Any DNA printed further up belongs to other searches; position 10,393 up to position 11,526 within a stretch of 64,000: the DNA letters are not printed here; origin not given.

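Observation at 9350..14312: PIM-type operon headed by an ArsR-family regulator and containing a PHP phosphoesterase: candidate for the unidentified PIP phosphatase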

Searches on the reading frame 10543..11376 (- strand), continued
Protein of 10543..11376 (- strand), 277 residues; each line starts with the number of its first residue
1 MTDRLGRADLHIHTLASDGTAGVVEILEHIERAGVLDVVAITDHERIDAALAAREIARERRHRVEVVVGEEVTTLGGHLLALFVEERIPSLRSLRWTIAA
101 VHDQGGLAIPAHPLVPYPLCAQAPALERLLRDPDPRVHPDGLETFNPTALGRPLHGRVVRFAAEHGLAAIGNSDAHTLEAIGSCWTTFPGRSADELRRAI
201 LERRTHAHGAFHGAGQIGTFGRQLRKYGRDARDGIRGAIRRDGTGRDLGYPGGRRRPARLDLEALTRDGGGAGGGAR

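Call 57: search_protein_families(library=pfam, proteins=[L041:10759-11280:+, L041:12645-13799:+, L041:13990-15300:+, L042:3851-4969:+, L078:5770-6567:+, L076:6028-6846:+, L040:12088-14772:+, L037:7216-9531:+, L039:13377-15362:+, L043:13229-14563:+], max_evalue=0.001)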
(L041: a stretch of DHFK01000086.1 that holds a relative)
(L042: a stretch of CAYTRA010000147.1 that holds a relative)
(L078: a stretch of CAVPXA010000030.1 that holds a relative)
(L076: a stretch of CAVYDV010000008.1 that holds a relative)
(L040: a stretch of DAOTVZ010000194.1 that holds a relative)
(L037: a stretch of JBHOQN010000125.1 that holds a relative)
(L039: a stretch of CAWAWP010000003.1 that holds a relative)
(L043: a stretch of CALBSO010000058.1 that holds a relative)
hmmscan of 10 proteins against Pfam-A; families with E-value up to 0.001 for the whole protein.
L041:10759-11280:+ (173 aa): 4 families
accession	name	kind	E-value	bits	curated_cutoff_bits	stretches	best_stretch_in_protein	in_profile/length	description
PF03061.28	4HBT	-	1.5e-10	41.6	20.6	1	66-146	2-72/79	Thioesterase superfamily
PF13622.12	4HBT_3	-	5.8e-08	33.3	24.3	1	83-157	14-81/83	Acyl-CoA thioesterase N-terminal domain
PF22636.2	FlK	-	7.5e-06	26.5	27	1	105-157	44-96/103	Fluoroacetyl-CoA-specific thioesterase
PF13279.12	4HBT_2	-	0.0001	23.2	25.5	1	102-159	43-102/122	Thioesterase-like superfamily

L041:12645-13799:+ (384 aa): 9 families
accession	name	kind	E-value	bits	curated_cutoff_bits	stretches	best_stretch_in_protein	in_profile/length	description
PF01266.30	DAO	-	1.4e-67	229.2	27.9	1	7-357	1-353/353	FAD dependent oxidoreductase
PF07992.20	Pyr_redox_2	-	1.3e-10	41.6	26.1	2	7-61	2-51/291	Pyridine nucleotide-disulphide oxidoreductase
PF00890.30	FAD_binding_2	-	4.9e-09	36.3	20.4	1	7-191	1-181/414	FAD binding domain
PF00070.33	Pyr_redox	-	2.4e-06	28.4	22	0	8-39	2-32/82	Pyridine nucleotide-disulphide oxidoreductase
PF13450.12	NAD_binding_8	-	6.4e-06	26.8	21.9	1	10-46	1-36/68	NAD(P)-binding Rossmann-like domain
PF01946.23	Thi4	-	8.2e-05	22.4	26.2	1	5-63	17-74/235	Thi4 family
PF03486.20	HI0933_like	-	8.3e-05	22.6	50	0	7-39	2-33/244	HI0933-like protein Rossmann domain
PF01494.25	FAD_binding_3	-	0.00015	21.5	22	1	7-188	3-136/349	FAD binding domain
PF12831.13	FAD_oxidored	-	0.0007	19.4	27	0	7-50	1-43/416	FAD dependent oxidoreductase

L041:13990-15300:+ (436 aa): 0 families

L042:3851-4969:+ (372 aa): 2 families
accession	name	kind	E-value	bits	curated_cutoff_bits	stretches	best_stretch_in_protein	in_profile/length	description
PF14378.12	PAP2_3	-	7e-23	81.9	27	1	189-348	27-187/190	PAP2 superfamily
PF01569.27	PAP2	-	1.4e-07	31.8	27.2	1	284-359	48-128/130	PAP2 superfamily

L078:5770-6567:+ (265 aa): 2 families
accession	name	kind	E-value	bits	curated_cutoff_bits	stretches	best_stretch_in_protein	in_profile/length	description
PF14378.12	PAP2_3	-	3.9e-41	141.4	27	1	65-241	3-187/190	PAP2 superfamily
PF01569.27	PAP2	-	0.00053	20.2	27.2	1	178-248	48-124/130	PAP2 superfamily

L076:6028-6846:+ (272 aa): 2 families
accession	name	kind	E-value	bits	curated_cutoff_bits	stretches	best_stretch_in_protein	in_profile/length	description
PF14378.12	PAP2_3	-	1.8e-44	152.3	27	1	66-244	3-189/190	PAP2 superfamily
PF01569.27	PAP2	-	1.9e-05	24.9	27.2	1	179-244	48-119/130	PAP2 superfamily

L040:12088-14772:+ (894 aa): 1 family
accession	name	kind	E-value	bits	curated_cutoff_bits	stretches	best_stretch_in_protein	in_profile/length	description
PF01936.24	NYN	-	2.4e-28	99.9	24.2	1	737-886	1-144/145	NYN domain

L037:7216-9531:+ (771 aa): 1 family
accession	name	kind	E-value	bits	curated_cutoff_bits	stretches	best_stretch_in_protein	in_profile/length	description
PF01936.24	NYN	-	4.6e-29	102.2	24.2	1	614-763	1-144/145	NYN domain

L039:13377-15362:+ (661 aa): 1 family
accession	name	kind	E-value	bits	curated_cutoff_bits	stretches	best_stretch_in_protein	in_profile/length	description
PF01936.24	NYN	-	5.5e-31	108.5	24.2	1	504-653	1-144/145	NYN domain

L043:13229-14563:+ (444 aa): 3 families
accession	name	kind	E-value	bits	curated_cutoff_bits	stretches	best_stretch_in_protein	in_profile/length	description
PF13487.12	HD_5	-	1e-30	107.2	27.2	1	246-412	2-170/170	HD domain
PF01966.28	HD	-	6.1e-21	75.3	22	1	259-381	2-116/116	HD domain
PF24391.1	HD-CE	-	0.00024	21.3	27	1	259-335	9-121/263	HD-CE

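Call 65: find_homologous_proteins(query=L037:3788-4615:+, max_evalue=1e-20)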
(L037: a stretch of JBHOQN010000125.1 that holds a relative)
Query L037:3788-4615:+ (276 aa): 2862 proteins with E <= 1e-20 among 4808 candidates; the best 120 are listed.
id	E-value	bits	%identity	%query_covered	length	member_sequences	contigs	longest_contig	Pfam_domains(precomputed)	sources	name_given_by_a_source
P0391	2.5e-180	616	100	99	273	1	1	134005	PF13263.13,PF02811.27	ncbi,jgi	jgi:predicted metal-dependent phosphoesterase TrpH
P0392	7.8e-142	489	81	99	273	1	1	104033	PF13263.13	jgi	jgi:predicted metal-dependent phosphoesterase TrpH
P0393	3.0e-141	487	80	99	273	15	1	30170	PF13263.13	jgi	jgi:predicted metal-dependent phosphoesterase TrpH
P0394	5.2e-130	451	72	99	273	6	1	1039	PF13263.13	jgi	jgi:predicted metal-dependent phosphoesterase TrpH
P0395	6.6e-125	434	71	99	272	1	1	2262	PF13263.13,PF02811.27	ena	-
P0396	8.0e-124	430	71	95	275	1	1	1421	PF13263.13,PF02811.27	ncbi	-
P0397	2.6e-123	429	67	99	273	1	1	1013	PF13263.13,PF02811.27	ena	-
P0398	7.3e-123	427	69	100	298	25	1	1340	PF13263.13,PF02811.27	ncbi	-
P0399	7.6e-123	427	71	91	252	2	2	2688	PF13263.13,PF02811.27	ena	-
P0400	1.0e-122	427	71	91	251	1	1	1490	PF13263.13,PF02811.27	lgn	-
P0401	1.4e-122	426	71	95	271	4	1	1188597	PF13263.13,PF02811.27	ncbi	-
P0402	2.3e-122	425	70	91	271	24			PF13263.13,PF02811.27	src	-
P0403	2.4e-122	425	67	97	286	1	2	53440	PF13263.13,PF02811.27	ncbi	-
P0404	2.4e-122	425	70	95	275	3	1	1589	PF13263.13,PF02811.27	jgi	jgi:predicted metal-dependent phosphoesterase TrpH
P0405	2.9e-122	425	68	95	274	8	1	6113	PF13263.13,PF02811.27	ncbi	-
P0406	4.4e-122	425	71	95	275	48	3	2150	PF13263.13,PF02811.27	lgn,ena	-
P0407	5.1e-122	424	68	96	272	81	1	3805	PF13263.13,PF02811.27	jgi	jgi:predicted metal-dependent phosphoesterase TrpH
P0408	8.1e-122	424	70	95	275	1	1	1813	PF13263.13,PF02811.27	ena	-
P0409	8.5e-122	424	70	95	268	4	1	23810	PF13263.13,PF02811.27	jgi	jgi:predicted metal-dependent phosphoesterase TrpH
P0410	9.1e-122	424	67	96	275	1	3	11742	PF13263.13,PF02811.27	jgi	jgi:predicted metal-dependent phosphoesterase TrpH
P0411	1.7e-121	423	68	95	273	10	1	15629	PF13263.13,PF02811.27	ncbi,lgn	-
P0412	2.0e-121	422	67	99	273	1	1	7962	PF13263.13,PF02811.27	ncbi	-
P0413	2.5e-121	422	71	91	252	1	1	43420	PF13263.13,PF02811.27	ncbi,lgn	-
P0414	2.9e-121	422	69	96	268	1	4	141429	PF13263.13,PF02811.27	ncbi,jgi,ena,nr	ncbi:MAG TPA: PHP-associated domain-containing protein [Ktedonobacteraceae bacterium]|jgi:predicted 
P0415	2.9e-121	422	70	95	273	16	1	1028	PF13263.13,PF02811.27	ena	-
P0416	3.4e-121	422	68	99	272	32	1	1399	PF13263.13,PF02811.27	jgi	jgi:predicted metal-dependent phosphoesterase TrpH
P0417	4.3e-121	421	72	91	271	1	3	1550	PF13263.13,PF02811.27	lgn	-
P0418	7.3e-121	421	67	99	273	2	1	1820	PF13263.13,PF02811.27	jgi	jgi:predicted metal-dependent phosphoesterase TrpH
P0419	9.2e-121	420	70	91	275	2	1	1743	PF13263.13,PF02811.27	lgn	-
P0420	9.2e-121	420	67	97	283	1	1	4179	PF13263.13,PF02811.27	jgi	jgi:predicted metal-dependent phosphoesterase TrpH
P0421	1.2e-120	420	68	96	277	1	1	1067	PF13263.13,PF02811.27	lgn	-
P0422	1.2e-120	420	66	96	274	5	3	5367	PF13263.13,PF02811.27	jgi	jgi:predicted metal-dependent phosphoesterase TrpH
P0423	1.3e-120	420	68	95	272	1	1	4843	PF13263.13,PF02811.27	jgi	-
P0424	1.7e-120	419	67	98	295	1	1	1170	PF13263.13,PF02811.27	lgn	-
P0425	2.0e-120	419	70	93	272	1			PF13263.13,PF02811.27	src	-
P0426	2.3e-120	419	65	97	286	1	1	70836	PF13263.13,PF02811.27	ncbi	-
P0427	2.7e-120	419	69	95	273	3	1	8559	PF13263.13,PF02811.27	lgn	-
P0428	3.0e-120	419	68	95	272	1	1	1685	PF13263.13,PF02811.27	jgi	jgi:predicted metal-dependent phosphoesterase TrpH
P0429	3.0e-120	419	67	97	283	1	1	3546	PF13263.13,PF02811.27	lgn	-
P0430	3.1e-120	419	69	96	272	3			PF13263.13,PF02811.27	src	-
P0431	3.2e-120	418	67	97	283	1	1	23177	PF13263.13,PF02811.27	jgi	jgi:predicted metal-dependent phosphoesterase TrpH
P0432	3.8e-120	418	74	88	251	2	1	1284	PF13263.13,PF02811.27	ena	-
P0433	4.2e-120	418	68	92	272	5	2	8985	PF13263.13,PF02811.27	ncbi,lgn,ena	-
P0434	4.5e-120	418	67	100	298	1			PF13263.13,PF02811.27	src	-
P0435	4.6e-120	418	71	94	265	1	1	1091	PF13263.13,PF02811.27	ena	-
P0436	4.6e-120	418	70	92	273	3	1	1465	PF13263.13,PF02811.27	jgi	jgi:predicted metal-dependent phosphoesterase TrpH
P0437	4.6e-120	418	70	91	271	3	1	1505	PF13263.13,PF02811.27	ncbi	-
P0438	4.7e-120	418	69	95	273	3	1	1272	PF13263.13,PF02811.27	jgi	-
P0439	4.9e-120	418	72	91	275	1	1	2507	PF13263.13,PF02811.27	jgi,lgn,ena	-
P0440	5.2e-120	418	67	93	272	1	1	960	PF13263.13,PF02811.27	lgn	-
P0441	5.3e-120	418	68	97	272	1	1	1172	PF13263.13,PF02811.27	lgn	-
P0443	6.2e-120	418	68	95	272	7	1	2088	PF13263.13,PF02811.27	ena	-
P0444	6.8e-120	417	70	96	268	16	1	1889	PF13263.13,PF02811.27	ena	-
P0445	7.6e-120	417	73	90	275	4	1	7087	PF13263.13,PF02811.27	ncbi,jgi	-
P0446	7.7e-120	417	65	97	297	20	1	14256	PF13263.13,PF02811.27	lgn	-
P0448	9.7e-120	417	67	93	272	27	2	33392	PF13263.13,PF02811.27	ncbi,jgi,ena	-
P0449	1.1e-119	417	69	92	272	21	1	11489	PF13263.13,PF02811.27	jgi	jgi:predicted metal-dependent phosphoesterase TrpH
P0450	1.2e-119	417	72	88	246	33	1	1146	PF13263.13,PF02811.27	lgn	-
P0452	1.3e-119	417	67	97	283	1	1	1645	PF13263.13,PF02811.27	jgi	-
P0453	1.3e-119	417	70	91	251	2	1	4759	PF13263.13,PF02811.27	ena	-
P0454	1.3e-119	416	69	91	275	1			PF13263.13,PF02811.27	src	-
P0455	1.3e-119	416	70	92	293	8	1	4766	PF13263.13,PF02811.27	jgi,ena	-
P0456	1.5e-119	416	65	97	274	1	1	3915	PF13263.13,PF02811.27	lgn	-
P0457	1.6e-119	416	72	89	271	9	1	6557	PF13263.13,PF02811.27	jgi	-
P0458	1.8e-119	416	71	91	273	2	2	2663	PF13263.13,PF02811.27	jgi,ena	-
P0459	2.7e-119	415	68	93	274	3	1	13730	PF13263.13,PF02811.27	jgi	jgi:predicted metal-dependent phosphoesterase TrpH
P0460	2.8e-119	415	66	94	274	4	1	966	PF13263.13,PF02811.27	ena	-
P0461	2.8e-119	415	70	93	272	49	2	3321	PF13263.13,PF02811.27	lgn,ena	-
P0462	2.9e-119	415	70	91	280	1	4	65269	PF13263.13,PF02811.27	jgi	jgi:predicted metal-dependent phosphoesterase TrpH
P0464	3.2e-119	415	66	97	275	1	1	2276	PF13263.13,PF02811.27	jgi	-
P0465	3.4e-119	415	68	95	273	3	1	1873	PF13263.13,PF02811.27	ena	-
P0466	3.4e-119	415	66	99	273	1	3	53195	PF13263.13,PF02811.27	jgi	jgi:predicted metal-dependent phosphoesterase TrpH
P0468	4.1e-119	415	69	94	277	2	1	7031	PF13263.13,PF02811.27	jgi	jgi:predicted metal-dependent phosphoesterase TrpH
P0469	4.8e-119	415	67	97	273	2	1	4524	PF13263.13,PF02811.27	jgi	jgi:predicted metal-dependent phosphoesterase TrpH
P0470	4.8e-119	415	70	91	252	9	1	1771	PF13263.13,PF02811.27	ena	-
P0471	6.0e-119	414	64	99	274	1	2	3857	PF13263.13,PF02811.27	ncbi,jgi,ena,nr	ncbi:MAG: PHP domain-containing protein [Ktedonobacteraceae bacterium]|nr:PHP domain-containing prot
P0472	6.1e-119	414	67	96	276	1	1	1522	PF13263.13,PF02811.27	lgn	-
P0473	6.4e-119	414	67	96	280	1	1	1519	PF13263.13,PF02811.27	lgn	-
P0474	7.0e-119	414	67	96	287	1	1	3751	PF13263.13,PF02811.27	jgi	jgi:predicted metal-dependent phosphoesterase TrpH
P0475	7.3e-119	414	68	97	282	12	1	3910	PF13263.13,PF02811.27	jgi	jgi:predicted metal-dependent phosphoesterase TrpH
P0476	8.9e-119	414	70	95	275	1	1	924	PF13263.13,PF02811.27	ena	-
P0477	9.6e-119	414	68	97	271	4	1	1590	PF13263.13,PF02811.27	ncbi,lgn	-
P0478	9.8e-119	414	70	91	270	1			PF13263.13,PF02811.27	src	-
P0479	1.0e-118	414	71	93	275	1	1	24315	PF13263.13,PF02811.27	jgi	jgi:predicted metal-dependent phosphoesterase TrpH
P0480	1.0e-118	414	64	99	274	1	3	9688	PF13263.13,PF02811.27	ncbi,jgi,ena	-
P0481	1.0e-118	414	71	89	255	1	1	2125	PF13263.13,PF02811.27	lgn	-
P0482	1.1e-118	413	69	91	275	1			PF13263.13,PF02811.27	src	-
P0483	1.3e-118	413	66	97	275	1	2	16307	PF13263.13,PF02811.27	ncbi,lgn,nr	ncbi:MAG: PHP domain-containing protein [Ktedonobacteraceae bacterium]|nr:PHP domain-containing prot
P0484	1.4e-118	413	66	97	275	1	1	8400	PF13263.13,PF02811.27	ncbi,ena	-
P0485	1.5e-118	413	67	93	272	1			PF13263.13,PF02811.27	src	-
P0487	1.5e-118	413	65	95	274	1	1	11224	PF13263.13,PF02811.27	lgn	-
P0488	1.6e-118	413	68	91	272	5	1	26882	PF13263.13,PF02811.27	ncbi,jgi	jgi:predicted metal-dependent phosphoesterase TrpH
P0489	1.7e-118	413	66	95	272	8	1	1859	PF13263.13,PF02811.27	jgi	jgi:predicted metal-dependent phosphoesterase TrpH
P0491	1.9e-118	413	66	95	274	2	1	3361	PF13263.13,PF02811.27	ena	-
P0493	2.1e-118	413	73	87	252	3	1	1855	PF13263.13,PF02811.27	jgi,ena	-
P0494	2.4e-118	412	67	96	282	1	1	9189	PF13263.13,PF02811.27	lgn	-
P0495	2.4e-118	412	67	94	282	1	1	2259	PF13263.13,PF02811.27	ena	-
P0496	2.5e-118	412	67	96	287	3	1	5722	PF13263.13,PF02811.27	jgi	jgi:predicted metal-dependent phosphoesterase TrpH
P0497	2.8e-118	412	70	91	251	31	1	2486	PF13263.13,PF02811.27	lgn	-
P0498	3.1e-118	412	64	96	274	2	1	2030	PF13263.13,PF02811.27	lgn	-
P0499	3.3e-118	412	68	96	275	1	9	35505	PF13263.13,PF02811.27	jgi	jgi:predicted metal-dependent phosphoesterase TrpH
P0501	3.9e-118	412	65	97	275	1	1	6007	PF13263.13,PF02811.27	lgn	-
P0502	4.3e-118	411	68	96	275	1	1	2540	PF13263.13,PF02811.27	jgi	jgi:predicted metal-dependent phosphoesterase TrpH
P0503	5.0e-118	411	72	88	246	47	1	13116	PF13263.13,PF02811.27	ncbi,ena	-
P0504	5.3e-118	411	67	93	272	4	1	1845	PF13263.13,PF02811.27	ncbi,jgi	jgi:predicted metal-dependent phosphoesterase TrpH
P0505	5.4e-118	411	71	90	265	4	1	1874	PF13263.13,PF02811.27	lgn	-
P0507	6.7e-118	411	64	96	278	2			PF13263.13,PF02811.27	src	-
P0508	7.1e-118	411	68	91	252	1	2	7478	PF13263.13,PF02811.27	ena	-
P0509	7.4e-118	411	66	94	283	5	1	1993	PF13263.13,PF02811.27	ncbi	-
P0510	7.7e-118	411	69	91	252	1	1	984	PF13263.13,PF02811.27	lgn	-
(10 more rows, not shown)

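Call 66: find_encoding_contigs(protein=P0401, flank=7000, max_places=2)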
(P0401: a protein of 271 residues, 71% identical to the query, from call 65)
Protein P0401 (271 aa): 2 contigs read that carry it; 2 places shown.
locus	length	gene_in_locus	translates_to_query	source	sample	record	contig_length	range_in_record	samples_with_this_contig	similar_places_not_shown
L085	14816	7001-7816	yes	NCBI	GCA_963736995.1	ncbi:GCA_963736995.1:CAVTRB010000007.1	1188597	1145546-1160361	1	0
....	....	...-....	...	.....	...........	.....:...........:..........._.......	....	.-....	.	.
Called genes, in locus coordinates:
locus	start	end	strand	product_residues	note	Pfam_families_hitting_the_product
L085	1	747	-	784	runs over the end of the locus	PF00069:Pkinase, PF01636:APH (faint), PF03109:ABC1 (faint), PF07714:PK_Tyr_Ser-Thr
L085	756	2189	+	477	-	-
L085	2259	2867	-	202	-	PF05685:Uma2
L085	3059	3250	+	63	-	-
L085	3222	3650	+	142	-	PF11645:PDDEXK_5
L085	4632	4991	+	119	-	PF12802:MarR_2, PF12840:HTH_20, PF01022:HTH_5, PF01047:MarR (faint), PF01325:Fe_dep_repress (faint), PF13412:HTH_24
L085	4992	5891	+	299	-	PF03279:Lip_A_acyltrans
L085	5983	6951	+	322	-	PF03279:Lip_A_acyltrans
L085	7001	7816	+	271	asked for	PF02811:PHP (weak), PF13263:PHP_C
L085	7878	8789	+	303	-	PF13439:Glyco_transf_4, PF13579:Glyco_trans_4_4, PF00534:Glycos_transf_1, PF13692:Glyco_trans_1_4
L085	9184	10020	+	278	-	PF01066:CDP-OH_P_transf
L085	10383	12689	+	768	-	PF01936:NYN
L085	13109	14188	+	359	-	PF02608:Bmp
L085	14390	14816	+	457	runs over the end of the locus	PF02653:BPD_transp_2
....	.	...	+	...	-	?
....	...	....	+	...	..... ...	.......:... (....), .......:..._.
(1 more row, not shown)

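Call 72: search_solved_structures(query=L076:8774-10756:+, max_evalue=0.00001)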
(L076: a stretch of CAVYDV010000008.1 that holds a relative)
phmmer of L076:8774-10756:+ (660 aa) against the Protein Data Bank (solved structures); distinct sequences matched with E-value up to 0.00001: 45.
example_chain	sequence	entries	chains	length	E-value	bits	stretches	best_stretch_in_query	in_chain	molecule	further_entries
2gej_A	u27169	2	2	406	2.2e-35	125.3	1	84-392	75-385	PHOSPHATIDYLINOSITOL MANNOSYLTRANSFERASE (PimA)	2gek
4n9w_A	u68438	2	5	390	2.4e-35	125.2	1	84-392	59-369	GDP-mannose-dependent alpha-(1-2)-phosphatidylinositol mannosyltransferase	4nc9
7qsg_A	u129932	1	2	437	7.1e-17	64.2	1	116-393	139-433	D-inositol 3-phosphate glycosyltransferase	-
6kih_A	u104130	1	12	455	1.6e-15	59.7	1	189-392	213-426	Tll1590 protein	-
3c4q_A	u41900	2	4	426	6.1e-14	54.5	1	187-393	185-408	Predicted glycosyltransferases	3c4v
3c48_A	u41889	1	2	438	7.3e-14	54.2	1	187-393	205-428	Predicted glycosyltransferases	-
5i45_A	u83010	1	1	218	1.9e-09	39.6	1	267-395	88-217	Glycosyl transferases group 1 family protein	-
3okc_A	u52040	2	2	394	4.6e-08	35.1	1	93-384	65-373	GDP-mannose-dependent alpha-(1-6)-phosphatidylinositol monomannoside mannosyltransferase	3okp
3oka_A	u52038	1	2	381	5.7e-08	34.8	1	93-379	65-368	GDP-mannose-dependent alpha-(1-6)-phosphatidylinositol monomannoside mannosyltransferase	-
2f9f_A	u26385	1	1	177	6.1e-08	34.7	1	255-339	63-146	first mannosyl transferase (wbaZ-1)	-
8dvz_A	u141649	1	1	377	2.6e-07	32.6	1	286-387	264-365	N, N'-diacetylbacillosaminyl-diphospho-undecaprenol alpha-1,3-N-acetylgalactosaminyltransf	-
9m88_C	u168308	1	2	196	3e-07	32.4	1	221-355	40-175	Glycogen synthase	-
2bfw_A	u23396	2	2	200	3.1e-07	32.3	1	221-355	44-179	GLGA GLYCOGEN SYNTHASE | PGS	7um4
3e0f_A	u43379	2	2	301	3.4e-07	32.2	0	411-478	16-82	Putative Metal-dependent Phosphoesterase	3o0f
3fro_A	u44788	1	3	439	3.8e-07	32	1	221-380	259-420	GlgA glycogen synthase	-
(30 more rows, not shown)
